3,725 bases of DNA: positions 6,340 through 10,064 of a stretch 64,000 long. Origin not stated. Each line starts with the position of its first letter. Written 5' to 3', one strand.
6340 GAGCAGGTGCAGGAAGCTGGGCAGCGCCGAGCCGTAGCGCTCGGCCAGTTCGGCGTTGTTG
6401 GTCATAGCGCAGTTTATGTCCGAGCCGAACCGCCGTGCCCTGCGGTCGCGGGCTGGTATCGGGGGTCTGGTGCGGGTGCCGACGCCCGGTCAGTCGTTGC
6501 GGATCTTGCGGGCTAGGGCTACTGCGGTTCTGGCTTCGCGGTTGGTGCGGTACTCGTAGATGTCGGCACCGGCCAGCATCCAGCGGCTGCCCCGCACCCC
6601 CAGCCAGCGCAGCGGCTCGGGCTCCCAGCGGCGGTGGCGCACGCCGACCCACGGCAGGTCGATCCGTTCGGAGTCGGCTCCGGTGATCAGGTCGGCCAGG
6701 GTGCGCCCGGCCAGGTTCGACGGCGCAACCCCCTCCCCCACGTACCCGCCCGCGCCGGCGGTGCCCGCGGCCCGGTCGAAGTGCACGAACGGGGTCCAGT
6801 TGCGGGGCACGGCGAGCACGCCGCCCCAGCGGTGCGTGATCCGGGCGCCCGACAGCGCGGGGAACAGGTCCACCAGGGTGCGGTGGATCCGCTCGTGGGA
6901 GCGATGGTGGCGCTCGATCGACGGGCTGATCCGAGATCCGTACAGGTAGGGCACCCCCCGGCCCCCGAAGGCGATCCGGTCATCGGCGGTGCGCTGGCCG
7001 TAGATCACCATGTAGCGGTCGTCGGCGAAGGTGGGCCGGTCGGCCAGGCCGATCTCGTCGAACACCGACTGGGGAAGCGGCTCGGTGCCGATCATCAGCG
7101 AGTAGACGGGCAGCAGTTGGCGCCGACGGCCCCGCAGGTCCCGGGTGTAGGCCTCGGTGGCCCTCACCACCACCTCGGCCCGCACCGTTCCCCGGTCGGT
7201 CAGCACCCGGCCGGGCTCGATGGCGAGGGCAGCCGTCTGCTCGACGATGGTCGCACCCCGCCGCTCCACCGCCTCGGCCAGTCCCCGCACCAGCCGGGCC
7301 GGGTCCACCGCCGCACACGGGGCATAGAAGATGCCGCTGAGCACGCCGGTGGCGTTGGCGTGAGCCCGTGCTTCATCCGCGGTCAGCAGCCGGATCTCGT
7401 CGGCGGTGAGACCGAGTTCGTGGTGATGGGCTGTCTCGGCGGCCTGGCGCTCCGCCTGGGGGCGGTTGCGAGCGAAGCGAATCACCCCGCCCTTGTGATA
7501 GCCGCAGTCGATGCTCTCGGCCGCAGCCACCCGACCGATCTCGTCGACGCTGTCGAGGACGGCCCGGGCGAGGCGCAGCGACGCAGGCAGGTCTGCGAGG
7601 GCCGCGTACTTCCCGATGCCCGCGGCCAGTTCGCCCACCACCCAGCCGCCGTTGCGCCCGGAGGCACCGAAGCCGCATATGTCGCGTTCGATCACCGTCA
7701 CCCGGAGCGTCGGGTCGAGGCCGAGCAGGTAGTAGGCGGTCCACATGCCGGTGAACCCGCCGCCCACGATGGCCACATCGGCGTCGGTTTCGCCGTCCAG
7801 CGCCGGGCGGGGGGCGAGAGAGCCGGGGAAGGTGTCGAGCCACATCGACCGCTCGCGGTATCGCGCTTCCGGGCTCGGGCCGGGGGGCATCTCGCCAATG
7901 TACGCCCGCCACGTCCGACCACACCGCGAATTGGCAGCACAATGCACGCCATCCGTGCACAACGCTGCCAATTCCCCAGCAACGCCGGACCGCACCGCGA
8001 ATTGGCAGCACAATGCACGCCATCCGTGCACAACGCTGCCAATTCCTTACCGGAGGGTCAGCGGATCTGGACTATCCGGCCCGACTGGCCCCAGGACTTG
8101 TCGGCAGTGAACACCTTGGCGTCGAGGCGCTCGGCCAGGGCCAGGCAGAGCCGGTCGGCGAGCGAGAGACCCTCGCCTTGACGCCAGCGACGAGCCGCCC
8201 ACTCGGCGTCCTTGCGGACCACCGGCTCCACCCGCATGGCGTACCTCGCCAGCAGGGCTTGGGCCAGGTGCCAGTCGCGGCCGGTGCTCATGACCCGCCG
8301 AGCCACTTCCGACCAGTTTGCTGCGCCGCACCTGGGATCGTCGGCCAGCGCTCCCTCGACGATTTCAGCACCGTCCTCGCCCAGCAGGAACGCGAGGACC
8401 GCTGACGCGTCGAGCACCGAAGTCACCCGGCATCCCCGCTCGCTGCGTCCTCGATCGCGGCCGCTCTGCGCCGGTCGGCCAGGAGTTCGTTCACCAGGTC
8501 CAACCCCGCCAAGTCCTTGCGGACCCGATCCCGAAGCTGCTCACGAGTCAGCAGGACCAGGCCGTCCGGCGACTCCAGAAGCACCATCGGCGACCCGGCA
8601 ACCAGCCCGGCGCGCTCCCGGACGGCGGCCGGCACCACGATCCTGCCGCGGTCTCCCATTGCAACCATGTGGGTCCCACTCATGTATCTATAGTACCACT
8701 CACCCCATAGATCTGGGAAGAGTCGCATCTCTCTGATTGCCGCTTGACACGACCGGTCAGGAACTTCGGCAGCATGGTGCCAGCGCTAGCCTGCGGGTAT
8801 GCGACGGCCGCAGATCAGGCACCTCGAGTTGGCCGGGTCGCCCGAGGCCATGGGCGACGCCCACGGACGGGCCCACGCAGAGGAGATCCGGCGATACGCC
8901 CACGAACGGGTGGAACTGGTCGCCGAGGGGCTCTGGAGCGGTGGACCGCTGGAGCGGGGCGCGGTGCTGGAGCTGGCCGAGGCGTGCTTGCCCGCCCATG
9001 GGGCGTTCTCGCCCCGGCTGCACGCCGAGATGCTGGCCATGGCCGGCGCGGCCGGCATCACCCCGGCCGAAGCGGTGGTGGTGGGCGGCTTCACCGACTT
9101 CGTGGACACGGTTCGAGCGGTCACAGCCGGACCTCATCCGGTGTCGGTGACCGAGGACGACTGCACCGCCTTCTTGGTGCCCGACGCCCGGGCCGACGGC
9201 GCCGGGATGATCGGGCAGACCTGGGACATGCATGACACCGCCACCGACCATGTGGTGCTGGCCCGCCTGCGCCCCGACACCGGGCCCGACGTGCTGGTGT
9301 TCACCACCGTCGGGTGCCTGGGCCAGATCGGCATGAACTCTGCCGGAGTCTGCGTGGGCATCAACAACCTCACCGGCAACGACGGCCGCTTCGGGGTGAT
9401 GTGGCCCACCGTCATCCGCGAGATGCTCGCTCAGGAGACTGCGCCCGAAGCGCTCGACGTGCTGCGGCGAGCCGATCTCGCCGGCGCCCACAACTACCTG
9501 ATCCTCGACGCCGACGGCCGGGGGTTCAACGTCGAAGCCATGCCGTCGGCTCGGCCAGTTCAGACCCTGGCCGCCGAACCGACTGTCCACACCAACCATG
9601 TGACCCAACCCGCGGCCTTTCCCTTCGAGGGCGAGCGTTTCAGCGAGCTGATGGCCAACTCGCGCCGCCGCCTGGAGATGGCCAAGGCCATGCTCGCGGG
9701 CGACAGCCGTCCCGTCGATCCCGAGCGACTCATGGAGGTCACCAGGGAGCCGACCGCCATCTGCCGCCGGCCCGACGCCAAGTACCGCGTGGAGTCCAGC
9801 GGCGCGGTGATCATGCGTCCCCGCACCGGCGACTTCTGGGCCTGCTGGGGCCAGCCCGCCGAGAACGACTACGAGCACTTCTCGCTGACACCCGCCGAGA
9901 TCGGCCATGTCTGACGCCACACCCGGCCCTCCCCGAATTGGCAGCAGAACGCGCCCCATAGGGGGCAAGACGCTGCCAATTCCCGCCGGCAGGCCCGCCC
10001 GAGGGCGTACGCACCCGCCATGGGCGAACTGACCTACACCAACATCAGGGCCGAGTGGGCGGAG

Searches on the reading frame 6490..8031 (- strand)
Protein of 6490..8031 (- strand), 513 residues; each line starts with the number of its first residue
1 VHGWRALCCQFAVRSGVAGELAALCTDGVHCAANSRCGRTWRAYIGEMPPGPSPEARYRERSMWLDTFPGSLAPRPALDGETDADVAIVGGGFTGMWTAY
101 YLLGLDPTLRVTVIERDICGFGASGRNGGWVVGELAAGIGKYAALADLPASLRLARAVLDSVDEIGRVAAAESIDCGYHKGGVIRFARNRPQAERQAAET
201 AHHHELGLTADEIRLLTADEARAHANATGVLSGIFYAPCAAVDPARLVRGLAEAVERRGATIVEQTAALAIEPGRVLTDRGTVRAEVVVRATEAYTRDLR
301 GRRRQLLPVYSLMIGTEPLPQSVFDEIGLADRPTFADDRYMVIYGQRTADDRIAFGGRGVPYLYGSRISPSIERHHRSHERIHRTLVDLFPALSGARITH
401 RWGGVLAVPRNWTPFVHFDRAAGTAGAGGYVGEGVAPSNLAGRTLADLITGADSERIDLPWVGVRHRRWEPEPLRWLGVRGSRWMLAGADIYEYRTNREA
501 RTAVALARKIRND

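Call 54: search_protein_families(library=pfam, proteins=[window:6490-8031:-], max_evalue=0.00001)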
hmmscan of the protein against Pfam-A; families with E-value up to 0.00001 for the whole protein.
window:6490-8031:- (513 aa): 1 family
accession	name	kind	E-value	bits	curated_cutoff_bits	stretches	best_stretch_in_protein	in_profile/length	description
PF01266.30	DAO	-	2.3e-58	198.9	27.9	1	85-448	1-353/353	FAD dependent oxidoreductase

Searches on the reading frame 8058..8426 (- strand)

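Call 54: search_protein_families(library=pfam, proteins=[window:8058-8426:-], max_evalue=0.00001)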
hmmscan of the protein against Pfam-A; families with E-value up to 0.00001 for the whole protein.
window:8058-8426:- (122 aa): 1 family
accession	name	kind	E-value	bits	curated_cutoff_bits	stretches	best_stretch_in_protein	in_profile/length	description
PF01850.27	PIN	-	2.8e-14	54.2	23.6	1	4-111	2-113/120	PIN domain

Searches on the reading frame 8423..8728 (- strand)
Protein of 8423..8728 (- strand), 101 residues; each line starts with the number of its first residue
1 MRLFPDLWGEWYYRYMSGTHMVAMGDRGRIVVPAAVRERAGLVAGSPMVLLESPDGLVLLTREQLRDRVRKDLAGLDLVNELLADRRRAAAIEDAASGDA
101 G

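Call 54: search_protein_families(library=pfam, proteins=[window:8423-8728:-], max_evalue=0.00001)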
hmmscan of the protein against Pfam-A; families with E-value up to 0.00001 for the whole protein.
window:8423-8728:- (101 aa): 1 family
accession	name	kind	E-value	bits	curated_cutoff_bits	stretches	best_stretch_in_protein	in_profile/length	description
PF04014.23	MazE_antitoxin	-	5.5e-06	26.7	24.7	1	25-59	5-40/48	Antidote-toxin recognition MazE, bacterial antitoxin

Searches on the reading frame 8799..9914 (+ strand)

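Call 54: search_protein_families(library=pfam, proteins=[window:8799-9914:+], max_evalue=0.00001)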
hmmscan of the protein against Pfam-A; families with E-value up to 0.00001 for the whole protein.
window:8799-9914:+ (371 aa): 1 family
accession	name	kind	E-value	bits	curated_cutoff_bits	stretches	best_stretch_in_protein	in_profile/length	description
PF03417.21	AAT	-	1.3e-14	54.9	23.2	1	134-354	6-224/225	Acyl-coenzyme A:6-aminopenicillanic acid acyl-transferase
